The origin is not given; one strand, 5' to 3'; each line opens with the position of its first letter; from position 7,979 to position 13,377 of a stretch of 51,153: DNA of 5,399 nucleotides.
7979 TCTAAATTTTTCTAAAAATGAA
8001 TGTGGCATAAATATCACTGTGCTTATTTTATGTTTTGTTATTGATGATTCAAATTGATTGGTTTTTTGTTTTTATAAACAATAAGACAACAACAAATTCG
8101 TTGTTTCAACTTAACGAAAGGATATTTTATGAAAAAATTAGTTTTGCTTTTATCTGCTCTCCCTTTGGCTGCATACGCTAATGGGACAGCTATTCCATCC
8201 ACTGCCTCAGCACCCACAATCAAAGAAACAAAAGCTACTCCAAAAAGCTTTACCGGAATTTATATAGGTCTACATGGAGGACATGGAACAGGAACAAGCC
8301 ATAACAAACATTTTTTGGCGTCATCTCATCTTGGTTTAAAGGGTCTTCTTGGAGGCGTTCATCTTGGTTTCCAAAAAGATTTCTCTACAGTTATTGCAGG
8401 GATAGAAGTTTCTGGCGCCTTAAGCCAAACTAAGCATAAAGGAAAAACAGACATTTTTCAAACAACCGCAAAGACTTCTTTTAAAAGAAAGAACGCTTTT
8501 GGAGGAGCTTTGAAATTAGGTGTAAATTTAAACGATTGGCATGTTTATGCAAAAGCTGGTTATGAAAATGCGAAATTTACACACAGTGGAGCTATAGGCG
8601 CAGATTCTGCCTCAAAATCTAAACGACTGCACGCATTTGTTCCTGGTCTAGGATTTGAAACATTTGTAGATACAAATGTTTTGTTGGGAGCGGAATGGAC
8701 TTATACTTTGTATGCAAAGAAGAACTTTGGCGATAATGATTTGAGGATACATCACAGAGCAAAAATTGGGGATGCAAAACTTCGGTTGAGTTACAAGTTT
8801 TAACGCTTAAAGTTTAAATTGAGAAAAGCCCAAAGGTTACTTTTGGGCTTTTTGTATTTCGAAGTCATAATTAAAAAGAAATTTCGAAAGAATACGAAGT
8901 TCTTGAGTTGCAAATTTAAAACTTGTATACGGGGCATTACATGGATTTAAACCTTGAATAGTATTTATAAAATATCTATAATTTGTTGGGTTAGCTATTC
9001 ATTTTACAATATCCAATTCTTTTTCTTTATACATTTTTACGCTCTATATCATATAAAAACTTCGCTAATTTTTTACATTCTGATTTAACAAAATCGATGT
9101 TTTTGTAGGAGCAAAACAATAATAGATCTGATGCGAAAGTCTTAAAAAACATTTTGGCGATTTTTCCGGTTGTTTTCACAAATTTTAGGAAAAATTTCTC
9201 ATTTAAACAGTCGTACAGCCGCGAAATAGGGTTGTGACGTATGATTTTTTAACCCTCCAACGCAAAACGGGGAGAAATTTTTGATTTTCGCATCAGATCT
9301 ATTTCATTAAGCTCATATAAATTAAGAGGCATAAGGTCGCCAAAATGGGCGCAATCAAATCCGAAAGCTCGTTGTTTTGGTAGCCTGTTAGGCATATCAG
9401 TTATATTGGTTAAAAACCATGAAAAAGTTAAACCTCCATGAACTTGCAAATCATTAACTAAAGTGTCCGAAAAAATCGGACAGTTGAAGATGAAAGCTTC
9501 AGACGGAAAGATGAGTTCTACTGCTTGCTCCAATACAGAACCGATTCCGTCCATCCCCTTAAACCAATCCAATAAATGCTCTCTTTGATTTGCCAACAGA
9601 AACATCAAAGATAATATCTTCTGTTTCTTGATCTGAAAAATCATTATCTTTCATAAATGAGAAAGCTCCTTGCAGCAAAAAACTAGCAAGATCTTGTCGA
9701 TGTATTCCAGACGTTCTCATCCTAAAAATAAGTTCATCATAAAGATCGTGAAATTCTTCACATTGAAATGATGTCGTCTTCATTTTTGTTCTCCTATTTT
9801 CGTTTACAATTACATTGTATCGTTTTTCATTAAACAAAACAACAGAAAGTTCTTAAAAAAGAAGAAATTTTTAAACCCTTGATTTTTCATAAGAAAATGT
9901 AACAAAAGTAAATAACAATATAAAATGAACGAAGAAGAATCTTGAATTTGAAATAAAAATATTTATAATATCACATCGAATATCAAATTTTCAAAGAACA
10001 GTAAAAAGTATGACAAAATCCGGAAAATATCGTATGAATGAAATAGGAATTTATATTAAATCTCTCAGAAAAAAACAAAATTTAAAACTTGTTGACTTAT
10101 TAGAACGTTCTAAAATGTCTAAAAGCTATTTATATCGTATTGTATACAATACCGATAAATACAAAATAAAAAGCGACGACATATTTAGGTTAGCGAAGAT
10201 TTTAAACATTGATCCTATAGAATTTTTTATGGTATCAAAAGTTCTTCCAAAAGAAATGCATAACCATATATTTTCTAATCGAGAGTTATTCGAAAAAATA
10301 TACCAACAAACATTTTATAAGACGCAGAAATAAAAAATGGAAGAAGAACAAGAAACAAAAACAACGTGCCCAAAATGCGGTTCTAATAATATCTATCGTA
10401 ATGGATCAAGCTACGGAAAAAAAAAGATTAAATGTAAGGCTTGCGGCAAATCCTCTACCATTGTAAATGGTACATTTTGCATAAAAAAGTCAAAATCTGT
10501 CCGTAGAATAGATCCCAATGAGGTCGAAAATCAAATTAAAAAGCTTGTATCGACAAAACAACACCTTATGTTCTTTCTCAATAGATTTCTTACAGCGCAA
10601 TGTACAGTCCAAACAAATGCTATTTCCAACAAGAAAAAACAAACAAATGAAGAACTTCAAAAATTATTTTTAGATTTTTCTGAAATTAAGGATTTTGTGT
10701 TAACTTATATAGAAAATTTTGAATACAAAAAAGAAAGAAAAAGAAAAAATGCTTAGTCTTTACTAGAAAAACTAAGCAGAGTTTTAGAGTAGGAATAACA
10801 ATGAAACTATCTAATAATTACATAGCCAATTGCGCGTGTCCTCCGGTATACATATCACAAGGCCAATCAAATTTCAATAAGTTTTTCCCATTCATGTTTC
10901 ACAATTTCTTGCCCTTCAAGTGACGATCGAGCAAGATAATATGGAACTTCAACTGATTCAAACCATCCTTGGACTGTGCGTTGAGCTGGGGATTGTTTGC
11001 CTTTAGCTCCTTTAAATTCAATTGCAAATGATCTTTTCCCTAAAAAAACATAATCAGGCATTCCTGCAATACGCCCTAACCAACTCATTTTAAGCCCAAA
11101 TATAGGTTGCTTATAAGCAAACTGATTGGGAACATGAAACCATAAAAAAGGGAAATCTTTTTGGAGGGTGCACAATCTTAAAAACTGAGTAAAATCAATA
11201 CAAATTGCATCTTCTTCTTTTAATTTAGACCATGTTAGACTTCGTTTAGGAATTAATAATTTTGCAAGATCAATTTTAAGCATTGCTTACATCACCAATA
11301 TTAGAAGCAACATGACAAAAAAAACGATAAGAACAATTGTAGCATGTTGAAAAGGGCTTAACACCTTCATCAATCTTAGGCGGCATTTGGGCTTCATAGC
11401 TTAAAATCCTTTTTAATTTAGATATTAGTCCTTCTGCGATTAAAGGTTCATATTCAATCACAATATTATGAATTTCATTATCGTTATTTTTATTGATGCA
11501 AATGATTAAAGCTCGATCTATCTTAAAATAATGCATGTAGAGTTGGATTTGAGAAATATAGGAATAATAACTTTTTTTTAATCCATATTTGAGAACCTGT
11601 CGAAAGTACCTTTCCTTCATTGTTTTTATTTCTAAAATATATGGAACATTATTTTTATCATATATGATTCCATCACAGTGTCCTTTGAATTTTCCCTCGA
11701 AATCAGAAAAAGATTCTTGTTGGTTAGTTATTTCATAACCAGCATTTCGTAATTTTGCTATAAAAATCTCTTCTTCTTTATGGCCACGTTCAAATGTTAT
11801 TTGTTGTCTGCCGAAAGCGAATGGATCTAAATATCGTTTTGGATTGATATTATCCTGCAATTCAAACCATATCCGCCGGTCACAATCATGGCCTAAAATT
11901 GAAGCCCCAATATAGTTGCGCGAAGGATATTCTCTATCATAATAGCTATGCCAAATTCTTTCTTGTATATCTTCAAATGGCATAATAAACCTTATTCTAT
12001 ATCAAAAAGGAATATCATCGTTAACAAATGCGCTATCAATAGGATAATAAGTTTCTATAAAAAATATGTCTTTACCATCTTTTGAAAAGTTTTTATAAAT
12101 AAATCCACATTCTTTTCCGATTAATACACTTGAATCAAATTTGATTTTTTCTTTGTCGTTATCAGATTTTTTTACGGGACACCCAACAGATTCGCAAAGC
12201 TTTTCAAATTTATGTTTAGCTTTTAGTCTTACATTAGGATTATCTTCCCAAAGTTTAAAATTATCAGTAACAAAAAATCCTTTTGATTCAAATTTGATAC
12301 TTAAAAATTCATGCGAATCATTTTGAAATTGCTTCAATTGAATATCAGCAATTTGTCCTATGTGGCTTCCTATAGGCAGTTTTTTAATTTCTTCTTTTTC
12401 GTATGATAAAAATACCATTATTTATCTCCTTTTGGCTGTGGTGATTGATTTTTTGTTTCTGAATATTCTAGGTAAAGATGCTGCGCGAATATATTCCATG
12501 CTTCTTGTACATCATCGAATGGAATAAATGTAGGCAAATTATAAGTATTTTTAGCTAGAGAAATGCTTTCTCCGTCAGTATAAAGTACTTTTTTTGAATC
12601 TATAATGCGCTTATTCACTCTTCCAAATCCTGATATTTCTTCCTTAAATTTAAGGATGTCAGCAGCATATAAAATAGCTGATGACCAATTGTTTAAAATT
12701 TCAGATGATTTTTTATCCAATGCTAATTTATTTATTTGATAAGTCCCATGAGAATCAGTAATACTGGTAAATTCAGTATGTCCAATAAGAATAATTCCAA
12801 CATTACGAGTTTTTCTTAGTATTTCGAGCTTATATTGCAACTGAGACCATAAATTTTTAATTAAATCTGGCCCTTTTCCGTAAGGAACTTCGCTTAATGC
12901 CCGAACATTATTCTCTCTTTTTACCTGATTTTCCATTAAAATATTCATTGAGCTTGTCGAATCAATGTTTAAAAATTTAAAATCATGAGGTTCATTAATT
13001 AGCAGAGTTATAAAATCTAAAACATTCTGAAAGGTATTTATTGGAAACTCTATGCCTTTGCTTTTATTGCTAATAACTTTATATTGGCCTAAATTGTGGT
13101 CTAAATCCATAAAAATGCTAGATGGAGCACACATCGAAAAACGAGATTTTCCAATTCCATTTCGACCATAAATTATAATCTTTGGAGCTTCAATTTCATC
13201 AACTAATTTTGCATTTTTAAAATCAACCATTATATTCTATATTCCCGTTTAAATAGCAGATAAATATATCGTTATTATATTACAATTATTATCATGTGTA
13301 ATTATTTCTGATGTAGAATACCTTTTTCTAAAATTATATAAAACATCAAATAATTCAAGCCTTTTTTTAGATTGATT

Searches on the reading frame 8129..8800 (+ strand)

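Call 13: search_protein_families(library=pfam, proteins=[window:8129-8800:+], max_evalue=0.001)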
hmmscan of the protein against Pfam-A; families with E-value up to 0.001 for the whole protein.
window:8129-8800:+ (224 aa): 1 family
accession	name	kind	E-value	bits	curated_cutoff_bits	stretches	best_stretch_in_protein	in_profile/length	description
PF13505.12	OMP_b-brl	-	1.5e-10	41.9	28.7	1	6-224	4-175/175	Outer membrane protein beta-barrel domain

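Call 47: search_protein_families(library=ncbifam, proteins=[window:8129-8800:+], max_evalue=0.001)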
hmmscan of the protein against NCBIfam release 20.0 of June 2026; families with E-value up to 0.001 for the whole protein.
window:8129-8800:+ (224 aa): 0 families

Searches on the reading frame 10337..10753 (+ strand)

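Call 13: search_protein_families(library=pfam, proteins=[window:10337-10753:+], max_evalue=0.001)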
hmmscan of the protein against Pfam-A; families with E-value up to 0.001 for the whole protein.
window:10337-10753:+ (139 aa): 1 family
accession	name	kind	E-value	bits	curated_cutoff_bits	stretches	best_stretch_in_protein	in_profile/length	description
PF03811.18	Zn_ribbon_InsA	-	0.0003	20.9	26.1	1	10-36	7-34/35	InsA N-terminal domain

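Call 47: search_protein_families(library=ncbifam, proteins=[window:10337-10753:+], max_evalue=0.001)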
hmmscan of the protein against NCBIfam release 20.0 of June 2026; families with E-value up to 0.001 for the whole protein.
window:10337-10753:+ (139 aa): 3 families
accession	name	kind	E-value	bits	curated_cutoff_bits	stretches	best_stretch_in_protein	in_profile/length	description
NF050000.1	IS1_IS1595_Zn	domain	2.2e-08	34.5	28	1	11-41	1-32/34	IS1/IS1595 family N-terminal zinc-binding domain-containing protein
NF048018.1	IS256_N_4Cys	domain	2.1e-07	31.4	27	1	10-39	1-30/31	transposase-like zinc-binding domain-containing protein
NF033558.1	transpos_IS1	equivalog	0.00086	19.3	100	0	11-44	1-35/199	IS1 family transposase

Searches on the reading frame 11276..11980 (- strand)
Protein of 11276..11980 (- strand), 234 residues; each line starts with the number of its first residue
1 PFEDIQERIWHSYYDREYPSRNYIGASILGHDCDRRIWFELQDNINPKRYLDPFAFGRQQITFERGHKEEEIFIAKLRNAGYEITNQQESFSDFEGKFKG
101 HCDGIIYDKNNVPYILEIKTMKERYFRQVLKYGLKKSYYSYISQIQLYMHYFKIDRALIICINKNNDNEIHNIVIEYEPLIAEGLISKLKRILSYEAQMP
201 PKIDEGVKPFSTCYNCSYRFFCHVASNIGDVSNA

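Call 13: search_protein_families(library=pfam, proteins=[window:11276-11980:-], max_evalue=0.001)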
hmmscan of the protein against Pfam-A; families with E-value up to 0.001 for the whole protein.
window:11276-11980:- (234 aa): 1 family
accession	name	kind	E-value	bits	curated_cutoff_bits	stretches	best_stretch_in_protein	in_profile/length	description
PF09588.16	YqaJ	-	8.3e-06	26.6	22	1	38-150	31-145/150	YqaJ-like viral recombinase domain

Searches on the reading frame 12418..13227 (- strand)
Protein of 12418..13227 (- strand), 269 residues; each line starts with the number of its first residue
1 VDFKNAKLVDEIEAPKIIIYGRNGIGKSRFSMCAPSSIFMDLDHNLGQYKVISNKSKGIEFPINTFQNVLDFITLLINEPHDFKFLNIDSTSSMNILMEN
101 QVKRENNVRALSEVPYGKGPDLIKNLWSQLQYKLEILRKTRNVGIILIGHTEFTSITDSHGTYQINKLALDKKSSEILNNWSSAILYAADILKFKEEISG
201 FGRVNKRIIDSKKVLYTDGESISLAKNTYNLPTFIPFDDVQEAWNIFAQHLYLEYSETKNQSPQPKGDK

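Call 13: search_protein_families(library=pfam, proteins=[window:12418-13227:-], max_evalue=0.001)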
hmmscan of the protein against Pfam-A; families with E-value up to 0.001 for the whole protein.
window:12418-13227:- (269 aa): 1 family
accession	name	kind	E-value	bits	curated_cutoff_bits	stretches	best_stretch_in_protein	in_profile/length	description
PF13479.12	AAA_24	-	9.2e-22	78.3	27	1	14-228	2-194/195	AAA domain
